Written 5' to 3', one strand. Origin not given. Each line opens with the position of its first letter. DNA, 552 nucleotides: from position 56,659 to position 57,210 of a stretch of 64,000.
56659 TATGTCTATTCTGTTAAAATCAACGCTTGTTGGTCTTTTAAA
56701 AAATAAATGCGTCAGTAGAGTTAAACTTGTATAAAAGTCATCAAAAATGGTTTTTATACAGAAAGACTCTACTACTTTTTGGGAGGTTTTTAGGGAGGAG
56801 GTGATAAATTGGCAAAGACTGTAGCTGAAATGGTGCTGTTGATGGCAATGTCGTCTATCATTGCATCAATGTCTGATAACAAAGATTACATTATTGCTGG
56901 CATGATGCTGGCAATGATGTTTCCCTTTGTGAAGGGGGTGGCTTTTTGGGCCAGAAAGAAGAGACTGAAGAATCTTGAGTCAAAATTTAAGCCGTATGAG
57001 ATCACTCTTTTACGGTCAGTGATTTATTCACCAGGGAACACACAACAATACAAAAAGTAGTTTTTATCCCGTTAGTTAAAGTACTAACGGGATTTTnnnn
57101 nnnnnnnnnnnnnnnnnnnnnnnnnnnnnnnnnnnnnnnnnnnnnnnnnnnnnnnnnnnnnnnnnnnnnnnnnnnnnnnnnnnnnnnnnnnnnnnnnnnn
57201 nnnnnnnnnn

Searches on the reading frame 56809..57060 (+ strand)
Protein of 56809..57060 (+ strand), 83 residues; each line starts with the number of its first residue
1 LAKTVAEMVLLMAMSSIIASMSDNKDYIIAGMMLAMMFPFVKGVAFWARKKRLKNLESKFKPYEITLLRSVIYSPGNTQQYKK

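Call 17: search_protein_families(library=pfam, proteins=[window:56809-57060:+], max_evalue=0.1)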
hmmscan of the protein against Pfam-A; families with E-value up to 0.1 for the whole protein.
window:56809-57060:+ (83 aa): 1 family
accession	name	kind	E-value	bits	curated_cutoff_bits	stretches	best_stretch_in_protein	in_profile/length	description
PF09600.15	Cyd_oper_YbgE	-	0.0017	19.1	25.2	1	5-56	10-62/79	Cyd operon protein YbgE (Cyd_oper_YbgE)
